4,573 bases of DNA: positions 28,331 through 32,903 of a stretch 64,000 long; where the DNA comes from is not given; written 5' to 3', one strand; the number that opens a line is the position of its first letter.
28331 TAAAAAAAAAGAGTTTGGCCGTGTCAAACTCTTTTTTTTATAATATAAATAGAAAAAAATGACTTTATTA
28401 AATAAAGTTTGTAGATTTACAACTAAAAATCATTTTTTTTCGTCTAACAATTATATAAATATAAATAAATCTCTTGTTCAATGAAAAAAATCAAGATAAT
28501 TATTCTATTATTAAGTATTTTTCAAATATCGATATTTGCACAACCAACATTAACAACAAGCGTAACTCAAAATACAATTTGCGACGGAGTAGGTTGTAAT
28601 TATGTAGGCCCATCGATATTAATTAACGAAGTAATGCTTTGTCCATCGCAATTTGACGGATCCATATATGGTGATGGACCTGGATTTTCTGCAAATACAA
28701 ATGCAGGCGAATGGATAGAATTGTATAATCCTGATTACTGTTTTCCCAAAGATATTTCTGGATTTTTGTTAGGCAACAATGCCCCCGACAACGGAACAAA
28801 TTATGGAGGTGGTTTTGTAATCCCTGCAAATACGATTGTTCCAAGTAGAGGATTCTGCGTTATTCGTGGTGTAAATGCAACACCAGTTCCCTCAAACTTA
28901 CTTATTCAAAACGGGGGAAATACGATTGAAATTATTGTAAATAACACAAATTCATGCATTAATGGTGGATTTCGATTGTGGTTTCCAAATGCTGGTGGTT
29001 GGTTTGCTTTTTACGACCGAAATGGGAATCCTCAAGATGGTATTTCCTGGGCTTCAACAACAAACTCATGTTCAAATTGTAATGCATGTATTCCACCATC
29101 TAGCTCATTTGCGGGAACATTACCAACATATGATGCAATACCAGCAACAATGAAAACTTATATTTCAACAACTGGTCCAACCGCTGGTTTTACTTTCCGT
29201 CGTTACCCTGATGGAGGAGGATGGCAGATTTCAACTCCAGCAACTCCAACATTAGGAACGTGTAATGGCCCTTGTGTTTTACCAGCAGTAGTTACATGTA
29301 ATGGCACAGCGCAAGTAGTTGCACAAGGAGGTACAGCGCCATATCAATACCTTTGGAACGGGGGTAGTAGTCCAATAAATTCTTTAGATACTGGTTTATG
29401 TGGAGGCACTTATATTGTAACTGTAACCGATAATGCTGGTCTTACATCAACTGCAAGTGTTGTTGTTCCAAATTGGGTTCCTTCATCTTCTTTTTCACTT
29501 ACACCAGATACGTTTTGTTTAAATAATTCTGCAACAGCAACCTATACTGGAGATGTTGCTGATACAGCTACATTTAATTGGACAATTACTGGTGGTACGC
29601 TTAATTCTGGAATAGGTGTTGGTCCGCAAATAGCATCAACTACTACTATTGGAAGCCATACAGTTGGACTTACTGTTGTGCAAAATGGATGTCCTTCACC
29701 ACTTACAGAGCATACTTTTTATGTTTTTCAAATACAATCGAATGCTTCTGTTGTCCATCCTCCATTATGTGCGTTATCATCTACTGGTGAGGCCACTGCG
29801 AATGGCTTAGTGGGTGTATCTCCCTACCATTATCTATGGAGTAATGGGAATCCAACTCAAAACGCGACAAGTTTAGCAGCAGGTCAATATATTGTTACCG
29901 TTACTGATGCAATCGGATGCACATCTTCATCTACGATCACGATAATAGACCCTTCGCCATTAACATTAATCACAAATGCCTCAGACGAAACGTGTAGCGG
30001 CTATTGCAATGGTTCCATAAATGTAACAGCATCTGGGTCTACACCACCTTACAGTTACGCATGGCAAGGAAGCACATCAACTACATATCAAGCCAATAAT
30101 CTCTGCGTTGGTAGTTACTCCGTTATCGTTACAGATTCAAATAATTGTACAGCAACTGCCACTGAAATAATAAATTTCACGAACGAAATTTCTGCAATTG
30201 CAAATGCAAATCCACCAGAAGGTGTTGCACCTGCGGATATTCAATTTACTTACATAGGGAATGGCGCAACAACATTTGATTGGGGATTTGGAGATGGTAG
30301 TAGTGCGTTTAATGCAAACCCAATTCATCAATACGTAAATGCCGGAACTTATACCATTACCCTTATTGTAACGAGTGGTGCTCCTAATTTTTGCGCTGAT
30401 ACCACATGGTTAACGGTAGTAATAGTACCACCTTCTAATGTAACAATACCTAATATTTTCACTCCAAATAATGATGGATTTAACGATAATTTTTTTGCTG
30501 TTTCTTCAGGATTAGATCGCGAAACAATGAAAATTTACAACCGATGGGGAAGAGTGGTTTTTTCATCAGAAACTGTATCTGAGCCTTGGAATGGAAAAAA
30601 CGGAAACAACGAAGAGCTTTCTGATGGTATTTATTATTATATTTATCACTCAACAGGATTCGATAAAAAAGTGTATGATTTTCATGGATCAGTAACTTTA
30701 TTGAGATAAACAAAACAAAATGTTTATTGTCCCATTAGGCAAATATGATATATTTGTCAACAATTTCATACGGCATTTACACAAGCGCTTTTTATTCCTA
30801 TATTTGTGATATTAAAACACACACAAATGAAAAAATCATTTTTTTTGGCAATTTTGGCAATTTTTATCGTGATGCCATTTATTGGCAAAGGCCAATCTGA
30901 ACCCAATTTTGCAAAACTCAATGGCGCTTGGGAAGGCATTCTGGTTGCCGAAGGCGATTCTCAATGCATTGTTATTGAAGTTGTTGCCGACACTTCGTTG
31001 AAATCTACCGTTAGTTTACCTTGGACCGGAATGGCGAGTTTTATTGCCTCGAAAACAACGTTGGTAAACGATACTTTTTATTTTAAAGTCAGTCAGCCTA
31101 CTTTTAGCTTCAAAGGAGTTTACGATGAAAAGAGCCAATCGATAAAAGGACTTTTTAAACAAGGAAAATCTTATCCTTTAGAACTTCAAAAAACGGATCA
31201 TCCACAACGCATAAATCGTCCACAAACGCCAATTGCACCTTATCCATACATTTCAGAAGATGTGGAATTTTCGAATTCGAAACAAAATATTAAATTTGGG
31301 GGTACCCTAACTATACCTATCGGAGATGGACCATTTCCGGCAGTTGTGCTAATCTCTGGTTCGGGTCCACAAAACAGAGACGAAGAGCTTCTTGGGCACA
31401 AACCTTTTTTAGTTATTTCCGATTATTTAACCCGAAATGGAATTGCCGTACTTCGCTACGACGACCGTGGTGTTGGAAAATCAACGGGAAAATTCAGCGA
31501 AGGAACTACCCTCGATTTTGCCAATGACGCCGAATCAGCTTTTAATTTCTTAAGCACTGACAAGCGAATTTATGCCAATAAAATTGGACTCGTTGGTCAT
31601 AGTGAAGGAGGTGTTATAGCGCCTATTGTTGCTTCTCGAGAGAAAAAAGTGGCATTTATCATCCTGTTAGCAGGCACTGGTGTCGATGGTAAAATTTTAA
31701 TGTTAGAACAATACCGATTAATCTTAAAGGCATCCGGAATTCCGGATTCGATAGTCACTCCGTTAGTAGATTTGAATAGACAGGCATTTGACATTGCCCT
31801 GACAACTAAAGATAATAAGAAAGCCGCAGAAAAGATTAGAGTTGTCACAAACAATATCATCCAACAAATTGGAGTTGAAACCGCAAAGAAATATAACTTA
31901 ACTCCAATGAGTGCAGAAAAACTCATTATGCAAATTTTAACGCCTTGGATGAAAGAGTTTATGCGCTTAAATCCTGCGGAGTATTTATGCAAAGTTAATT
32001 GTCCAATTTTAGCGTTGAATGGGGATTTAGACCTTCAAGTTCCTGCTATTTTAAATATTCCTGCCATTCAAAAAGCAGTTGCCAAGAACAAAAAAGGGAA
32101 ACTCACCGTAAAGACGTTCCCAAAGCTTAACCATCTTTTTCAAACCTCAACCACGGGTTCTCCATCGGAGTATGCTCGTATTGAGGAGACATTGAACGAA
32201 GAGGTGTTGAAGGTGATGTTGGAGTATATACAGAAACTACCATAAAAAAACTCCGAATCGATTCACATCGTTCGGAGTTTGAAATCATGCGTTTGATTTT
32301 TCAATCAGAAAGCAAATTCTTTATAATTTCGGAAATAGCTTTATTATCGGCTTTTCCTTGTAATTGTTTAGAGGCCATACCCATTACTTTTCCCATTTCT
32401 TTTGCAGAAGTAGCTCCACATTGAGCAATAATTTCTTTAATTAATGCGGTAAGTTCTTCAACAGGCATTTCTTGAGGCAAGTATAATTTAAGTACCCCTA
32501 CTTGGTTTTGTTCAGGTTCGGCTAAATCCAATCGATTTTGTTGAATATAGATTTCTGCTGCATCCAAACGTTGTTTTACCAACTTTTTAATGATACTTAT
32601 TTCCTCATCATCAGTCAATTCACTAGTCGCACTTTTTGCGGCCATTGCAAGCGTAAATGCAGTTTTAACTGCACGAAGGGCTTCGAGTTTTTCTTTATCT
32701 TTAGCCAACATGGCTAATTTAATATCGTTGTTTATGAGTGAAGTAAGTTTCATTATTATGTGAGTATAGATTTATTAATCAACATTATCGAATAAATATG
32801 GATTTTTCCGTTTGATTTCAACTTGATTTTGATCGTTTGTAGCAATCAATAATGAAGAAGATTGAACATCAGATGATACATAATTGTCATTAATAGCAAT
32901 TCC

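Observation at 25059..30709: Surface locus with two T9SS type-B cargo proteins bracketing a collagen-like gene and no SprF/PorP-type partner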

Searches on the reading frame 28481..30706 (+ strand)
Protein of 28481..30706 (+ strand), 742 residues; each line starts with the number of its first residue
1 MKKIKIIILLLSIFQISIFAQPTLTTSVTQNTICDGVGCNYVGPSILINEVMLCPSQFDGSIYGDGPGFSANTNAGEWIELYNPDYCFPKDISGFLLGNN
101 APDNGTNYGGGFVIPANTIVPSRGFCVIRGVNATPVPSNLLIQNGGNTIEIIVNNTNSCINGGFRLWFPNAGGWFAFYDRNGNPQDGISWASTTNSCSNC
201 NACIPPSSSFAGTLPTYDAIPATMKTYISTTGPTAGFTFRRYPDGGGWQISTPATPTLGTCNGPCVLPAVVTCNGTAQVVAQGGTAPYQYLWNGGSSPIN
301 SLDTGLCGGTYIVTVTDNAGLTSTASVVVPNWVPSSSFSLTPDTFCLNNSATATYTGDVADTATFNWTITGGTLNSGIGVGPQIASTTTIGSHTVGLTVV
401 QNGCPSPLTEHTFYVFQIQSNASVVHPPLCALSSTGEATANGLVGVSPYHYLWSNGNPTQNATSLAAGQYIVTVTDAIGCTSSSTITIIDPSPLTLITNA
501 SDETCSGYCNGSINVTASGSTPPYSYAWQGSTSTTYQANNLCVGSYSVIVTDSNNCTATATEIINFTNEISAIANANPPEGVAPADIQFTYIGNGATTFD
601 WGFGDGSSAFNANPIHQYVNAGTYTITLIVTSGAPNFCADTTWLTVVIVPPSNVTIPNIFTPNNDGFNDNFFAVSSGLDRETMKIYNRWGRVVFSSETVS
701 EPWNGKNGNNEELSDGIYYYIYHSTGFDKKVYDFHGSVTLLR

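Call 3: search_protein_families(library=pfam, proteins=[window:28481-30706:+], max_evalue=0.1)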
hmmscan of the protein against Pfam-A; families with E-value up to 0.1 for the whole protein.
window:28481-30706:+ (742 aa): 10 families
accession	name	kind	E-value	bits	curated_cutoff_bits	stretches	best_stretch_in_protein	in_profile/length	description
PF13585.12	CHU_C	-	5.4e-18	65.3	27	1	655-726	2-74/86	CHU_C Type IX secretion signal domain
PF13573.12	SprB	-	1.8e-17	63.1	28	3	498-531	2-35/37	SprB repeat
PF18911.6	PKD_4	-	3.6e-11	43.4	27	1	584-634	21-72/85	PKD domain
PF00801.26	PKD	-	1.6e-06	28.4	23.5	1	579-634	9-69/80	PKD domain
PF00932.25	LTD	-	3.6e-06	27.8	34.3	1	45-156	7-99/109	Lamin Tail Domain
PF23585.1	DUF7137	-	0.0018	18.4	27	0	521-560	65-105/137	Domain of unknown function (DUF7137)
PF22352.2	K319L-like_PKD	-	0.0028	18.1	27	0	310-329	63-82/84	K319L-like, PKD domain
PF17210.9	SdrD_B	-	0.0032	18.1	29.7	0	533-562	47-76/112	SdrD B-like domain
PF13860.13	FlgD_ig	-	0.0043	17.4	27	0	675-719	19-70/79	FlgD Ig-like domain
PF18962.6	Por_Secre_tail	-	0.0052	17.5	27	0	679-724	20-64/75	Secretion system C-terminal sorting domain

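Call 4: search_protein_families(library=ncbifam, proteins=[window:28481-30706:+], max_evalue=0.1)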
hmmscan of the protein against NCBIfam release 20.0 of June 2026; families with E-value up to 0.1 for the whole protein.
window:28481-30706:+ (742 aa): 2 families
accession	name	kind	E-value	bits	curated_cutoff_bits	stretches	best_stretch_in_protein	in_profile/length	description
TIGR04131.1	Bac_Flav_CTERM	domain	9.3e-11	41.7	35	1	655-741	2-84/85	T9SS type B sorting domain-containing protein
TIGR04183.1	Por_Secre_tail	domain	5.2e-05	23.2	23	1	662-722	3-58/72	T9SS type A sorting domain-containing protein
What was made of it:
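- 28481..30709 (+): g3: a 742-aa type-B CTD adhesin-like protein (weak LTD, 3 SprB repeats, PKD, CHU_C). It is a separate transcription unit, syntenic only in close relatives, and not part of the conserved pair. Calls 3 and 4.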

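Call 53: search_protein_families(library=phrogs, proteins=[window:28481-30706:+], max_evalue=0.01)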
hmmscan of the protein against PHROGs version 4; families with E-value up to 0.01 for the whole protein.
window:28481-30706:+ (742 aa): 2 families
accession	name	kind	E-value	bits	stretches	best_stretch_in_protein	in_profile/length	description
phrog_2973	-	head and packaging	3.4e-08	34.3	1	445-562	135-275/310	Hoc-like head decoration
phrog_3995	-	tail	0.0045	17.3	1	459-559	173-281/294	tail protein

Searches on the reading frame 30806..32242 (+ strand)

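Call 3: search_protein_families(library=pfam, proteins=[window:30806-32242:+], max_evalue=0.1)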
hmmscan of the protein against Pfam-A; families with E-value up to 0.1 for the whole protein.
window:30806-32242:+ (479 aa): 12 families
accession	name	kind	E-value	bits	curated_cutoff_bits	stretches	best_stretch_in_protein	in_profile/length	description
PF12146.15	Hydrolase_4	-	4.1e-11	43.1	27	1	205-358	24-175/239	Serine aminopeptidase, S33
PF08840.17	BAAT_C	-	1.3e-07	32.3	20.9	1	243-317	7-69/210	BAAT / Acyl-CoA thioester hydrolase C terminal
PF00326.27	Peptidase_S9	-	1.9e-07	31.3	22.6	1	374-459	116-202/213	Prolyl oligopeptidase family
PF01738.24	DLH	-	9.5e-07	29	21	1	393-469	138-211/217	Dienelactone hydrolase family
PF02129.25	Peptidase_S15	-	1.6e-06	28.4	23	1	168-409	9-233/262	X-Pro dipeptidyl-peptidase (S15 family)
PF00561.26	Abhydrolase_1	-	4.4e-05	23.7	25.8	1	200-290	15-102/245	alpha/beta hydrolase fold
PF20434.5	BD-FAE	-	0.00038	20.5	26.8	1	175-414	11-205/215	BD-FAE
PF12697.13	Abhydrolase_6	-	0.00042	21.5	26.3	1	202-299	20-94/217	Alpha/beta hydrolase family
PF02273.21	Acyl_transf_2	-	0.0064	16.2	20.3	1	201-290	46-132/294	Acyl transferase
PF11187.14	Mbeg1-like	-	0.017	15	21.1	1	242-322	68-156/224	Mbeg1-like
PF12695.13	Abhydrolase_5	-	0.037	14.2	27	1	258-295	57-94/164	Alpha/beta hydrolase family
PF06500.17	FrsA-like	-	0.058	12.6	22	1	147-227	165-237/414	Esterase FrsA-like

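Call 4: search_protein_families(library=ncbifam, proteins=[window:30806-32242:+], max_evalue=0.1)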
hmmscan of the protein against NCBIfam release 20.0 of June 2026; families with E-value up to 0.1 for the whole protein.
window:30806-32242:+ (479 aa): 18 families
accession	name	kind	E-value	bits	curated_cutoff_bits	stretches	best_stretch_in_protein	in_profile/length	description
NF041096.1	esterase_EstD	equivalog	1.6e-41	142.8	600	1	154-477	134-419/421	esterase EstD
NF047920.1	lactonase_UilS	equivalog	5.3e-09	36.2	400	1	205-286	45-126/285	UilS family quorum-quenching N-acyl-homoserine lactonase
NF041759.1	mac_hydro_EstT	equivalog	1.3e-07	31.1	450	1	206-293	44-128/278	macrolide hydrolase EstT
TIGR03100.1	hydr1_PEP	hypoth_equivalog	3.8e-07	29.7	168.45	1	181-288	29-130/274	hydrolase 1, exosortase A system-associated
NF052610.1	macro_16_ester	equivalog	6.8e-06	25.6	420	1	208-290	47-127/281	alpha/beta fold macrolide esterase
NF058544.1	IVPilMotSglTMyx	equivalog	3.3e-05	23.8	300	1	210-299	61-146/210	type IV pili motility protein SglT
TIGR03101.1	hydr2_PEP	hypoth_equivalog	0.00013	21.5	202.75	1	208-312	52-153/266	hydrolase 2, exosortase A system-associated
NF050089.1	i_nPHAscl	equivalog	0.00015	21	300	1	213-299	45-126/288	intracellular short-chain-length polyhydroxyalkanoate depolymerase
NF053684.1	esterase_mleBCA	exception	0.00016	20.9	570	1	206-289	45-126/281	BCA family alpha/beta fold macrolide esterase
TIGR02427.1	protocat_pcaD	equivalog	0.00019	20.9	255.85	1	212-288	39-110/251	3-oxoadipate enol-lactonase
NF053693.1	esterase_mleCBF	exception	0.0012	18.3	564.5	1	208-294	47-130/279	CBF family alpha/beta fold macrolide esterase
NF053683.1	esterase_mleBRB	exception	0.0026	17.4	585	1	208-290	47-127/280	BRB family alpha/beta fold macrolide esterase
NF045948.1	ProImpepThrmp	equivalog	0.0027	17.2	500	1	202-275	42-112/291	proline iminopeptidase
NF011457.0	PRK14875.1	equivalog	0.0049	15.9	307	1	213-296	159-237/372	acetoin dehydrogenase dihydrolipoyllysine-residue acetyltransferase subunit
NF010127.0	PRK13604.1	equivalog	0.0053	16.1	529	1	201-289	53-138/307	acyl transferase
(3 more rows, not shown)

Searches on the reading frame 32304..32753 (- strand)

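Call 37: search_protein_families(library=pfam, proteins=[window:32304-32753:-], max_evalue=0.0001)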
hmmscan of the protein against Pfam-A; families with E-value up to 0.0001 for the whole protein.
window:32304-32753:- (150 aa): 1 family
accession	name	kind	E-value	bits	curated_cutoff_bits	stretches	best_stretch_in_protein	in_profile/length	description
PF09424.15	YqeY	-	1.4e-42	145.6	27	1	6-148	3-143/143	Yqey-like protein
